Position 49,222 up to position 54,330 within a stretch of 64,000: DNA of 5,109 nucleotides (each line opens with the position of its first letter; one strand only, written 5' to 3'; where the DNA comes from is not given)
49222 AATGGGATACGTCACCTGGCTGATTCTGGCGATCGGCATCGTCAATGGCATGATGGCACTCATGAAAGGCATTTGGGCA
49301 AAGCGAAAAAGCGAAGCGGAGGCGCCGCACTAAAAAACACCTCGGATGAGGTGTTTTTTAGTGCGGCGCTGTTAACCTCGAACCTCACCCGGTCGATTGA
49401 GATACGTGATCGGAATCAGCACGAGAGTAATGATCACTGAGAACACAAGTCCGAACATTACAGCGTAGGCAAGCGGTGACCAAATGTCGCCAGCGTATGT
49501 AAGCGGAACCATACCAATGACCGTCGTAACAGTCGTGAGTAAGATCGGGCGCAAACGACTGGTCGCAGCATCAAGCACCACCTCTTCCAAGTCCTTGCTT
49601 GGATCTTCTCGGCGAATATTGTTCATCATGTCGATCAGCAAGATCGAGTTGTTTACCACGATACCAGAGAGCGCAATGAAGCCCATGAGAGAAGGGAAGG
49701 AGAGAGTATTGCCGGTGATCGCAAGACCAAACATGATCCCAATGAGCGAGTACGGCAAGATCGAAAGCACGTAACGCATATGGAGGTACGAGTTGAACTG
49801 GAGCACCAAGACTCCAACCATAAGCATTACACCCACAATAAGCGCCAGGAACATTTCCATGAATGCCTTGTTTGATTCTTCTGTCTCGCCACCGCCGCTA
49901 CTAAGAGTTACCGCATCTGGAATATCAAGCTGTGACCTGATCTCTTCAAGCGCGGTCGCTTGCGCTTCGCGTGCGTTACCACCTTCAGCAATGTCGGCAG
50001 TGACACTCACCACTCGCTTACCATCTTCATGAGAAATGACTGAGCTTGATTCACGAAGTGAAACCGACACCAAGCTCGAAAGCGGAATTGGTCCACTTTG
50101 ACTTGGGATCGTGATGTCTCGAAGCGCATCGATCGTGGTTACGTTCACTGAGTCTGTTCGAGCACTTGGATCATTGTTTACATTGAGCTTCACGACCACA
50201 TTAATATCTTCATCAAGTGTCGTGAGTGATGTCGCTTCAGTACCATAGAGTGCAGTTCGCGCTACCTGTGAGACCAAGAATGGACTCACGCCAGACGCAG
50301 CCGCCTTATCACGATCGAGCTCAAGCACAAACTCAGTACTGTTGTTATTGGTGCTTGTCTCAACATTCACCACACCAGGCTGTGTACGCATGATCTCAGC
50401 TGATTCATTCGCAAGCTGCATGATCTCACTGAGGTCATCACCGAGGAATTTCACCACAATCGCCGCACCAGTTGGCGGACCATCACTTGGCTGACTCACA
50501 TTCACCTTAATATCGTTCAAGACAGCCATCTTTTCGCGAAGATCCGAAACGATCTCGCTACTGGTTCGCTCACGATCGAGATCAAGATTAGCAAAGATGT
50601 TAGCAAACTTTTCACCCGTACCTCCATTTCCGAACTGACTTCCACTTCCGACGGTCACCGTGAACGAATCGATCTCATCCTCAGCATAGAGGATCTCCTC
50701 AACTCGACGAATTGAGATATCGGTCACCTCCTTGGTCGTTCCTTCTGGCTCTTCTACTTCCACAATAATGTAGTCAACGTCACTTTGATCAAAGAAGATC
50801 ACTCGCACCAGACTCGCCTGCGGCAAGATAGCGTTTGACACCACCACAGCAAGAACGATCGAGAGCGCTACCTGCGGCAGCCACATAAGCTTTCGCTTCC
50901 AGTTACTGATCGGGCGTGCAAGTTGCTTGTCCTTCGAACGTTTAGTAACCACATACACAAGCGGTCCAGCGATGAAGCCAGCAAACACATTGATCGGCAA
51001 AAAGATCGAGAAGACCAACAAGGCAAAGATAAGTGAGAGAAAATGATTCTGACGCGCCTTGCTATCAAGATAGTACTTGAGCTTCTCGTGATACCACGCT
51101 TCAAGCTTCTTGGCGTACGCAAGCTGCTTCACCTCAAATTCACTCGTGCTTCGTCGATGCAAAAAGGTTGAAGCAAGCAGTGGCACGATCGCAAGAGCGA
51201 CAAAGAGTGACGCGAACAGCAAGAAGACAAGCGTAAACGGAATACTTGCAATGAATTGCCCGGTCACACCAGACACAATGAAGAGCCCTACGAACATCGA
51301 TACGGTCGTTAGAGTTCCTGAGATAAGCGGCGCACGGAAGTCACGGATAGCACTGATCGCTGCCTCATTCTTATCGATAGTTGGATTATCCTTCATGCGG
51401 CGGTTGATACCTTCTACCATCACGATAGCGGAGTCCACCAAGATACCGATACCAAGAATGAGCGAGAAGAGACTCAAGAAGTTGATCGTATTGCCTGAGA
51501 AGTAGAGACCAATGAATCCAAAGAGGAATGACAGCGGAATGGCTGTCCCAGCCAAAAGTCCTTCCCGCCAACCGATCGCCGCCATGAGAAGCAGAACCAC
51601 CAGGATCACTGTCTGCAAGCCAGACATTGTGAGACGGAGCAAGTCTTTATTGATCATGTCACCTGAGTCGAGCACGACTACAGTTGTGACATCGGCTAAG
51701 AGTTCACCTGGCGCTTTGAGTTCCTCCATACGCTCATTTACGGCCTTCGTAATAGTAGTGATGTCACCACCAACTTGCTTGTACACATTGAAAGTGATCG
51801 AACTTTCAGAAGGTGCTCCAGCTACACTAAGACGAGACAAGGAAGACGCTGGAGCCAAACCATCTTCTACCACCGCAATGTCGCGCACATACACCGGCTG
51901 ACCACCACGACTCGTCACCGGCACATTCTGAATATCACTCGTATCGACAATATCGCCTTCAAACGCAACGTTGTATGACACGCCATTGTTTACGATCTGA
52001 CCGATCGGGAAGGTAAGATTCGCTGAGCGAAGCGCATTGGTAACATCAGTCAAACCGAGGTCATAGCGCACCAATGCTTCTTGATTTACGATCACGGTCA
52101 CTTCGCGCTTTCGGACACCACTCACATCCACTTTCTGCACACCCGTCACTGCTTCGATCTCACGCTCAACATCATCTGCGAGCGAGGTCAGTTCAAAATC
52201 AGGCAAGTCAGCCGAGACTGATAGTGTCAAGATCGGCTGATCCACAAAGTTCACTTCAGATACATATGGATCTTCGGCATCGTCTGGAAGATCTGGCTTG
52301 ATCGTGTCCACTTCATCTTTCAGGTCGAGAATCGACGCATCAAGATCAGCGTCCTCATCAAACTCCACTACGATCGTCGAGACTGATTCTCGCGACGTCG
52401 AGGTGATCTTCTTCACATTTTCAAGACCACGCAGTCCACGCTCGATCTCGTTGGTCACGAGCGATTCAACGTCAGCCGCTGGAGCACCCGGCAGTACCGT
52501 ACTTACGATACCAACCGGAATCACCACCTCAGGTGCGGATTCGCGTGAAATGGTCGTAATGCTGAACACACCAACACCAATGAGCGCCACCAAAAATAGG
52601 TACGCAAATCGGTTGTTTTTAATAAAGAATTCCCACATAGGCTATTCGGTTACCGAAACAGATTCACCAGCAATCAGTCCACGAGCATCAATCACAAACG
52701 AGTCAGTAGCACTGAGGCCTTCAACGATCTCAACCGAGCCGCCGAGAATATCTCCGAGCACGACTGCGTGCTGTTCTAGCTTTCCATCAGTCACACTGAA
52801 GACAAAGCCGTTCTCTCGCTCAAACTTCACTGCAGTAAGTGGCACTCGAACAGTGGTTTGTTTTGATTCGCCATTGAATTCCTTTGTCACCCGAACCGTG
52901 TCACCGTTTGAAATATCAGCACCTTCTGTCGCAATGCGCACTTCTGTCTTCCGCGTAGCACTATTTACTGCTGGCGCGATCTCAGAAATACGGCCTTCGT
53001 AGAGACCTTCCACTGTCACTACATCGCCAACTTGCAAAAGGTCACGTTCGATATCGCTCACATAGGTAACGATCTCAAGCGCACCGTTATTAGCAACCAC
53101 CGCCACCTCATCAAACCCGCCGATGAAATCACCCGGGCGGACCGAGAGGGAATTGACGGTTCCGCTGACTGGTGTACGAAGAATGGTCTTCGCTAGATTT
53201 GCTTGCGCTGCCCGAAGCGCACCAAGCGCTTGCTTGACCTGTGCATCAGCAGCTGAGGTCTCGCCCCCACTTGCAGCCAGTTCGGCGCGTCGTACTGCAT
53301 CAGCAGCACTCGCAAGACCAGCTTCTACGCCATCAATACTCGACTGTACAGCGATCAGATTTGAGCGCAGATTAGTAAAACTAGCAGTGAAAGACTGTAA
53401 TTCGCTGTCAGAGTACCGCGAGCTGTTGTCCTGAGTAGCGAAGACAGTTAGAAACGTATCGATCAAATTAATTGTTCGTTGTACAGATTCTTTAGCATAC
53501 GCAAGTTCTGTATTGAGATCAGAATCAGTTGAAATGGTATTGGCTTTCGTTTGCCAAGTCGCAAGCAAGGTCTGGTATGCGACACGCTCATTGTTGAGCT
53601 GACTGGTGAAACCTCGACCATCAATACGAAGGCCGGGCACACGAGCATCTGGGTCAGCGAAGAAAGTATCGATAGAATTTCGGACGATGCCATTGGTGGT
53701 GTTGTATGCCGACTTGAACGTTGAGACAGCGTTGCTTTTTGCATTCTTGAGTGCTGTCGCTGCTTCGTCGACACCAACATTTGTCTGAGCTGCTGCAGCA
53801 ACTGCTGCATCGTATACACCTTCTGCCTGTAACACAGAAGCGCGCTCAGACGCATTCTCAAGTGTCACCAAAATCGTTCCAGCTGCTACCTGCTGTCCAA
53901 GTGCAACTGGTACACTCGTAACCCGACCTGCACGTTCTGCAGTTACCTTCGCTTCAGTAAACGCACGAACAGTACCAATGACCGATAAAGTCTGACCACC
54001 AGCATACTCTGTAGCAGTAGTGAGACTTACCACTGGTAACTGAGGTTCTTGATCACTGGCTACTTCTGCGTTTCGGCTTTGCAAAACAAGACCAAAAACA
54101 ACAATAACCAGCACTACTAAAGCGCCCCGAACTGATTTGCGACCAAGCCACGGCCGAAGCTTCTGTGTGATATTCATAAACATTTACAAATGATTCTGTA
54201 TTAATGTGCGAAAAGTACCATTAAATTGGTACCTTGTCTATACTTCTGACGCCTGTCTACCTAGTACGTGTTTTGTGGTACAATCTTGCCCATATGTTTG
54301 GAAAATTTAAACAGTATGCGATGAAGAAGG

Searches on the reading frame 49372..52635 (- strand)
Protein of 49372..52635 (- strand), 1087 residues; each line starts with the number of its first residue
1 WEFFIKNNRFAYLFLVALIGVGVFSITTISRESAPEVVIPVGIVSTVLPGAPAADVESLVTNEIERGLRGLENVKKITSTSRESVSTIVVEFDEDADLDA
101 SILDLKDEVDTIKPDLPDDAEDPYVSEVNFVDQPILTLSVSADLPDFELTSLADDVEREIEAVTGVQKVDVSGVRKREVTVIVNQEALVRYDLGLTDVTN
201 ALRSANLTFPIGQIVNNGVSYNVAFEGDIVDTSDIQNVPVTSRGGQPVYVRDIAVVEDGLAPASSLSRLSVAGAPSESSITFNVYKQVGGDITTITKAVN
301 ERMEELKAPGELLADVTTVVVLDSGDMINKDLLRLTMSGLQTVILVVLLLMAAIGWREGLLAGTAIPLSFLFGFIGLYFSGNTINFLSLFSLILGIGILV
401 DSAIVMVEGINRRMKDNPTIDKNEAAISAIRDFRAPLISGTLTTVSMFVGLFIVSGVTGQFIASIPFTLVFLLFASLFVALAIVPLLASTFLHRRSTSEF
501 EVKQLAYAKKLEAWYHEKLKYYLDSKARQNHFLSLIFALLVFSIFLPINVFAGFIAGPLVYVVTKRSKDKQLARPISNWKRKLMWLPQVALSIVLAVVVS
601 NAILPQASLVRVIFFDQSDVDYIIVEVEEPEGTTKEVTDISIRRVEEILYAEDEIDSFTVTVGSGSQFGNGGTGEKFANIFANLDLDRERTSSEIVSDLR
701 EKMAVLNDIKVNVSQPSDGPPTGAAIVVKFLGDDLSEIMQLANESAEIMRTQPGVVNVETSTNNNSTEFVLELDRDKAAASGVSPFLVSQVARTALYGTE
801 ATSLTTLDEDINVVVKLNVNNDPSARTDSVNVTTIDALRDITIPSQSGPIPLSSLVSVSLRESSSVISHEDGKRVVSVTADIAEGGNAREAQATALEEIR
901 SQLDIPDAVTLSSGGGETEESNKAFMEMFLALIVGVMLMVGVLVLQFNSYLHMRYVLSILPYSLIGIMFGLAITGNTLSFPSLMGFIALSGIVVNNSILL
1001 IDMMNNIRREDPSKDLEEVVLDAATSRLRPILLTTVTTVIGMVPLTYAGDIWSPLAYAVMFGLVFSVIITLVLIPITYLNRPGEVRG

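Call 64: search_protein_families(library=pfam, proteins=[window:49372-52635:-], max_evalue=0.0001)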
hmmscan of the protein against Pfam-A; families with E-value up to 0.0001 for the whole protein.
window:49372-52635:- (1087 aa): 2 families
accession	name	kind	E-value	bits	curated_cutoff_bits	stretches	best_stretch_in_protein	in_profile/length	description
PF00873.25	ACR_tran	-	1.6e-174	582.8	28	2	2-550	3-548/1021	AcrB/AcrD/AcrF family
PF02355.23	SecD_SecF_C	-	3e-07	30.5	20.5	1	921-1070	26-175/189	Protein export membrane protein SecD/SecF, C-terminal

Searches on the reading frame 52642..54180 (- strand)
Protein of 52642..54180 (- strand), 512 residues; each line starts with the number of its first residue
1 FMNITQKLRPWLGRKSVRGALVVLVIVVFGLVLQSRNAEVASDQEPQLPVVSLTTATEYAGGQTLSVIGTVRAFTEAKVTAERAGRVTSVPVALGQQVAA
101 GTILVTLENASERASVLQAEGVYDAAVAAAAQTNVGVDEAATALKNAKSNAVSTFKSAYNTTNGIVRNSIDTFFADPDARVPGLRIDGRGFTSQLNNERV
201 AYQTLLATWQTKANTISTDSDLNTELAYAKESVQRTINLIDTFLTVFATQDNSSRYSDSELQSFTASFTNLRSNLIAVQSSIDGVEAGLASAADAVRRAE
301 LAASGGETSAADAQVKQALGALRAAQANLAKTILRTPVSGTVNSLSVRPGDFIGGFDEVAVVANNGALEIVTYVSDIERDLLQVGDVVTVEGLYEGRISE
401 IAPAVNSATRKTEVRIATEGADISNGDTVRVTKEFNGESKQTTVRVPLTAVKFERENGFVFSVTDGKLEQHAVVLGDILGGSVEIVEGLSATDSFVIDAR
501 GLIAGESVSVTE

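Call 64: search_protein_families(library=pfam, proteins=[window:52642-54180:-], max_evalue=0.0001)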
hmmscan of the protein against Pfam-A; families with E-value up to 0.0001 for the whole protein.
window:52642-54180:- (512 aa): 3 families
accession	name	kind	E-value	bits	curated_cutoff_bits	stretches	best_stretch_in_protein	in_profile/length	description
PF13437.12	HlyD_3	-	1.2e-13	52.2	22.2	1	334-422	2-97/106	HlyD family secretion protein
PF16576.10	HlyD_D23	-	1.1e-09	38.3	30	1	320-419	97-202/214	Barrel-sandwich domain of CusB or HlyD membrane-fusion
PF13533.13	Biotin_lipoyl_2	-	6e-06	26.4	29.8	0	83-108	7-32/32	Biotin-lipoyl like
